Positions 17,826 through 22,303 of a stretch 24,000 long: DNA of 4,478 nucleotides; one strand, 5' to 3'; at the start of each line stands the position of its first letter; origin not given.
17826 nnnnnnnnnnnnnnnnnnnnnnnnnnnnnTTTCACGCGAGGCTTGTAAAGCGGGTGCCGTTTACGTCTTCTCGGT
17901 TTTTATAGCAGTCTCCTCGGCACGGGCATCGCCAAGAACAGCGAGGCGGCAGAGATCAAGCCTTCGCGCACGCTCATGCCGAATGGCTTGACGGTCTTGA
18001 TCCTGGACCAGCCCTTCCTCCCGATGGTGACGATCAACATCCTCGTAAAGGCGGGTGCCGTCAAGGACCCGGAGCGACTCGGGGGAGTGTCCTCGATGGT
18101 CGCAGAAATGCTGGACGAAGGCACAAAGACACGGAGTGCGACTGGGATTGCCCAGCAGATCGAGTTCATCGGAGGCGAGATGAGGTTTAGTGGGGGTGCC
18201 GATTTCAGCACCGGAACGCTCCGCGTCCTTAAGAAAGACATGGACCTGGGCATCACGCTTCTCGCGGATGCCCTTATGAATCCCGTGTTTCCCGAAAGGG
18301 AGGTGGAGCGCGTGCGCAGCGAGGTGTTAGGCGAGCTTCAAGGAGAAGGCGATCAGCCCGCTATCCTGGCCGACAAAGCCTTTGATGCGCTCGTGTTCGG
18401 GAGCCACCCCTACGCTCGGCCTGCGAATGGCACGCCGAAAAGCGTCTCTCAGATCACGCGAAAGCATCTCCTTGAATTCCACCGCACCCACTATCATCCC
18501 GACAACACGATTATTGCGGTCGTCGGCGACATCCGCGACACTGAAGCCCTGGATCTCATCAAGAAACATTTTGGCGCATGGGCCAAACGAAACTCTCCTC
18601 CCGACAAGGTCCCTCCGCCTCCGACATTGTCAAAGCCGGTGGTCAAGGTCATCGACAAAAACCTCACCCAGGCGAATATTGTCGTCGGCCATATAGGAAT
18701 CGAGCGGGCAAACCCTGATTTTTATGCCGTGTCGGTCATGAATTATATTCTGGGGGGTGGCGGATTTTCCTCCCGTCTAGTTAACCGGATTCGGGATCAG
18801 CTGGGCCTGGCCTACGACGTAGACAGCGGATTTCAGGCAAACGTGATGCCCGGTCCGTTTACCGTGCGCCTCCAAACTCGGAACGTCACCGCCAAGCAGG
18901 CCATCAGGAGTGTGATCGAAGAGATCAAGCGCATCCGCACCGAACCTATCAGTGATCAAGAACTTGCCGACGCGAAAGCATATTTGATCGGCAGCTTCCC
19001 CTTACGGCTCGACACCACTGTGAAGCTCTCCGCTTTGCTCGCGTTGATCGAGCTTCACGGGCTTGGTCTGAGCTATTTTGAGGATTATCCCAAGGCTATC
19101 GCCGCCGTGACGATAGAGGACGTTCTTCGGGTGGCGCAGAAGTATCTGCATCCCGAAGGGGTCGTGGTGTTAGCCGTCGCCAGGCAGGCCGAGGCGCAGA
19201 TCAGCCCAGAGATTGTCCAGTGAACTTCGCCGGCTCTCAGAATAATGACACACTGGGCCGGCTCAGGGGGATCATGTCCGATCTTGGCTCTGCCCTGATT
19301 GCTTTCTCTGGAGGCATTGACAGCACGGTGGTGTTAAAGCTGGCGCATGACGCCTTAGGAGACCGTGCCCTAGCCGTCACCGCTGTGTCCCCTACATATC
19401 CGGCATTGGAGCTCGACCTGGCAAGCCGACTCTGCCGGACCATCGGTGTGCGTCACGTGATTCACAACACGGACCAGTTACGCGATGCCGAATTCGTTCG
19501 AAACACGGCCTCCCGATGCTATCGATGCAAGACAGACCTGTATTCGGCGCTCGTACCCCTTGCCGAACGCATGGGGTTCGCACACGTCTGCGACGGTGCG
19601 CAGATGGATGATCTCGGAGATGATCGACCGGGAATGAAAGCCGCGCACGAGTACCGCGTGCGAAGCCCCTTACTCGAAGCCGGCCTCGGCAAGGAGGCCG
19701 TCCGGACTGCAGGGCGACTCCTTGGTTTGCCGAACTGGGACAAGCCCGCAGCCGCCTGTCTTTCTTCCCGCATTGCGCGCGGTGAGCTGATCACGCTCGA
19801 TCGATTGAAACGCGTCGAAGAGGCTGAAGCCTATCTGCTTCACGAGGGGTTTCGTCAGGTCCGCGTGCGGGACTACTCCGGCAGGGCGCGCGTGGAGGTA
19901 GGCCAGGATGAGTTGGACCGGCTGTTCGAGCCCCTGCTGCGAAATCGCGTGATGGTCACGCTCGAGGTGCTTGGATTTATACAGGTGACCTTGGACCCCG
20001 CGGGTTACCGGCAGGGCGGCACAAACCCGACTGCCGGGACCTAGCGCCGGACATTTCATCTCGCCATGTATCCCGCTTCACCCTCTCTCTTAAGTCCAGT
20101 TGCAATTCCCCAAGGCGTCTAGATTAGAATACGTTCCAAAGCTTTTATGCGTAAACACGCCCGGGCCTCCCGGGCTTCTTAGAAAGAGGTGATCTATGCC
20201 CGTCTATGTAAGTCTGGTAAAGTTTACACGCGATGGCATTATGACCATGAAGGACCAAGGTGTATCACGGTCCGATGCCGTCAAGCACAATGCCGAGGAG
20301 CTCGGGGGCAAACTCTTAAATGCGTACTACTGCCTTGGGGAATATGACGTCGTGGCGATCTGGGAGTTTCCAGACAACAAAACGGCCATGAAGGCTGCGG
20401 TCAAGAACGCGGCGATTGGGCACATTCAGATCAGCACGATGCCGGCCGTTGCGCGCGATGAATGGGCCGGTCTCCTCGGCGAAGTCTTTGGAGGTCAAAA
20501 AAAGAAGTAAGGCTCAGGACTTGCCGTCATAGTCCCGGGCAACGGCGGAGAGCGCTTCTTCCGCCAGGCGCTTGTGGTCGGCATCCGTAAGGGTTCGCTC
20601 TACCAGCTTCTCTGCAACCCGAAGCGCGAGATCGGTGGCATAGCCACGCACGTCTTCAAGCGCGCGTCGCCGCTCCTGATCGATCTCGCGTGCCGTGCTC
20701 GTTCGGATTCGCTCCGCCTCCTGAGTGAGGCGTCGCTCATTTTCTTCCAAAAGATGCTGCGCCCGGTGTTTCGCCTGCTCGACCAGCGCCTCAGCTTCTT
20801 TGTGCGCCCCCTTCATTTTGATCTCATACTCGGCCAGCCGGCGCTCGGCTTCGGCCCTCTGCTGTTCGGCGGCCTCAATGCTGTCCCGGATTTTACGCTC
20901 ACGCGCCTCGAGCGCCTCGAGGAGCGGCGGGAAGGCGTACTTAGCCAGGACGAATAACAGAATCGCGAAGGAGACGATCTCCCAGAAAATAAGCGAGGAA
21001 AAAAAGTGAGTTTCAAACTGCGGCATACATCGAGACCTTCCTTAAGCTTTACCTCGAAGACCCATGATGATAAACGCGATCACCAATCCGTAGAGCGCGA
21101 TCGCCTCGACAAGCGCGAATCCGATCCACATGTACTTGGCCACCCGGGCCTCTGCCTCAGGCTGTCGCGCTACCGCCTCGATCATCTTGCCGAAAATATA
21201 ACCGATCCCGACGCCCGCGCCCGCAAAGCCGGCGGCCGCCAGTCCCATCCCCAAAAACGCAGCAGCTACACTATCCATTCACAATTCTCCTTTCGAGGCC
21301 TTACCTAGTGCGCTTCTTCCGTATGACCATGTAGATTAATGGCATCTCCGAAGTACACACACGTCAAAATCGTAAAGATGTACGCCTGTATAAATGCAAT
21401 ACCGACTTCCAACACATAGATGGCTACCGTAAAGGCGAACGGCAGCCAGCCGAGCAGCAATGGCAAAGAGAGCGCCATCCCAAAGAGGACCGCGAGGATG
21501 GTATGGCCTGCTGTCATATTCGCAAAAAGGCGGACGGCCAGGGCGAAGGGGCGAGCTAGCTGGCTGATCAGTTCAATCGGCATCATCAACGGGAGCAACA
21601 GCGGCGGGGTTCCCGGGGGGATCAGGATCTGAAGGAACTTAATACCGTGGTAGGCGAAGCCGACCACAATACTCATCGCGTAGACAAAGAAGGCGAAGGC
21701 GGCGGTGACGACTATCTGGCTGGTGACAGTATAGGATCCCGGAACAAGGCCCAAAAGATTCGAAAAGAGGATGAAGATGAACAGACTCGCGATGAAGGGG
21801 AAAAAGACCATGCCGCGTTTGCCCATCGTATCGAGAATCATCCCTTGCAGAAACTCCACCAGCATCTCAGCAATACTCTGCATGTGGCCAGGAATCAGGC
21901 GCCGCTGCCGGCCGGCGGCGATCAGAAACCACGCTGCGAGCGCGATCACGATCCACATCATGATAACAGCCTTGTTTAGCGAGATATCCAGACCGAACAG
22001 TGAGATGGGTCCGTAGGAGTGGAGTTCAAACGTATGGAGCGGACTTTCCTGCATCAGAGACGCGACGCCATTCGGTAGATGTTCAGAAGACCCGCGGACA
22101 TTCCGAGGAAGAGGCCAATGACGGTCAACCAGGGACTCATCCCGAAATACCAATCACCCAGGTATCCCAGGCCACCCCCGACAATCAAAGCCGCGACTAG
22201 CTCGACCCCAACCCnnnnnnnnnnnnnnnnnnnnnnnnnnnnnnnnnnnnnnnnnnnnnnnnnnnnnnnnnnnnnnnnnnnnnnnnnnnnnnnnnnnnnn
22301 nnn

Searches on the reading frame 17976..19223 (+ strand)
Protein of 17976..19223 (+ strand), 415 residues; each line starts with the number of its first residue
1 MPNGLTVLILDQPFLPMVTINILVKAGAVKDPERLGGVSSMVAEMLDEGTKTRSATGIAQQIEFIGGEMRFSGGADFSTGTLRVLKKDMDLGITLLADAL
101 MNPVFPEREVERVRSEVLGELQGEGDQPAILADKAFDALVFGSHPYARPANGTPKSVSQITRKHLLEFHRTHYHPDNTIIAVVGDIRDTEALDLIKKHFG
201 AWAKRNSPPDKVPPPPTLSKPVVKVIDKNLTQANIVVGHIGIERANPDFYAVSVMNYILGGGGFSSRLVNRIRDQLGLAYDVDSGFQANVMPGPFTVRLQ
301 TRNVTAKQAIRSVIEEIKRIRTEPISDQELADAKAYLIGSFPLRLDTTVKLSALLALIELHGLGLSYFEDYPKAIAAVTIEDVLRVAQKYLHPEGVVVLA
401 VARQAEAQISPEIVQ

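Call 28: search_protein_families(library=pfam, proteins=[window:17976-19223:+], max_evalue=0.001)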
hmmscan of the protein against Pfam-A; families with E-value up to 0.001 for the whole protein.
window:17976-19223:+ (415 aa): 2 families
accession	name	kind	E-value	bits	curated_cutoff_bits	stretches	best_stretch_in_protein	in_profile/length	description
PF05193.26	Peptidase_M16_C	-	1.5e-43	149.2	23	1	160-336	2-180/181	Peptidase M16 inactive domain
PF00675.25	Peptidase_M16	-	2.3e-13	50.7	22.3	1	7-128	2-123/149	Insulinase (Peptidase family M16)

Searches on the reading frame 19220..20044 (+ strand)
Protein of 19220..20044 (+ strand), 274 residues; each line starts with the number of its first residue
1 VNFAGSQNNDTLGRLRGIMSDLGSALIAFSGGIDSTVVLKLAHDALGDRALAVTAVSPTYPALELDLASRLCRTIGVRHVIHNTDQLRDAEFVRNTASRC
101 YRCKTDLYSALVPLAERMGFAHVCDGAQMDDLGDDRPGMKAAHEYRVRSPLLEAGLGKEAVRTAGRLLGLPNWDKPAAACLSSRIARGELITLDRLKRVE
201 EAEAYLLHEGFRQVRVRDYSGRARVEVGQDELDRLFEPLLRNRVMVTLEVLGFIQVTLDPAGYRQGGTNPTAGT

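Call 28: search_protein_families(library=pfam, proteins=[window:19220-20044:+], max_evalue=0.001)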
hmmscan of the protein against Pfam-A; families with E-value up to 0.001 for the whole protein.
window:19220-20044:+ (274 aa): 4 families
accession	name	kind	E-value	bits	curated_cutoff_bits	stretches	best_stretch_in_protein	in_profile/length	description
PF06508.19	QueC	-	4.5e-05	23.5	22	1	25-89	2-65/210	Queuosine biosynthesis protein QueC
PF02540.23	NAD_synthase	-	0.00019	21.1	21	1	26-83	22-80/242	NAD synthase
PF01171.26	ATP_bind_3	-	0.00024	21.3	27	1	25-129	2-106/182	PP-loop family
PF00733.27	Asn_synthase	-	0.00077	19.7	21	0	28-84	23-81/354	Asparagine synthase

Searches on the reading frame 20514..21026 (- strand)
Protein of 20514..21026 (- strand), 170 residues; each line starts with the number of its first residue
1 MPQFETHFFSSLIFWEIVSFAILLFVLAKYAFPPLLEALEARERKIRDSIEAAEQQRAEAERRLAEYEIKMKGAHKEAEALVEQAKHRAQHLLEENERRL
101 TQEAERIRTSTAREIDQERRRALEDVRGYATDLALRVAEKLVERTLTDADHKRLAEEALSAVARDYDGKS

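Call 28: search_protein_families(library=pfam, proteins=[window:20514-21026:-], max_evalue=0.001)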
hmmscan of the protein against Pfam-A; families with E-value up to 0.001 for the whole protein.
window:20514-21026:- (170 aa): 4 families
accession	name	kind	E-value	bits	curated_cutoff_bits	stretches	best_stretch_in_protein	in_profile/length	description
PF00430.23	ATP-synt_B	-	6.2e-32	110.9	28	1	13-142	2-131/132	ATP synthase B/B' CF(0)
PF05405.19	Mt_ATP-synt_B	-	2.2e-05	24.6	21.7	1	18-103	21-106/163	Mitochondrial ATP synthase B chain precursor (ATP-synt_B)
PF02326.20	YMF19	-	0.00032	21.9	22.6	1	2-61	1-58/84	Plant ATP synthase F0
PF05933.18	Fun_ATP-synt_8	-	0.00047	20.7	26.1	1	1-42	1-42/48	Fungal ATP synthase protein 8 (A6L)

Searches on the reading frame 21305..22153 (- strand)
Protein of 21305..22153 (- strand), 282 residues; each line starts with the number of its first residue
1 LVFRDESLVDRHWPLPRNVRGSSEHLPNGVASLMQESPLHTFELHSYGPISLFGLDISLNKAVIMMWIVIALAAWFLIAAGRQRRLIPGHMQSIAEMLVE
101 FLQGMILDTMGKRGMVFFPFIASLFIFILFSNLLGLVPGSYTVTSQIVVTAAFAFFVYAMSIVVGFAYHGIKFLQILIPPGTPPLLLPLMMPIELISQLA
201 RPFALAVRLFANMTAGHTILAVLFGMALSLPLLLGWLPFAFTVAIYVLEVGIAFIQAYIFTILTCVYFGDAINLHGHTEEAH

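Call 28: search_protein_families(library=pfam, proteins=[window:21305-22153:-], max_evalue=0.001)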
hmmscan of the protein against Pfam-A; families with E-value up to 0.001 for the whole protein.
window:21305-22153:- (282 aa): 1 family
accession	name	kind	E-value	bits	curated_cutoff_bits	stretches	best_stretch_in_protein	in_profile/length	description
PF00119.25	ATP-synt_A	-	3.9e-63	213.7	33.9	1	63-268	1-216/217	ATP synthase A chain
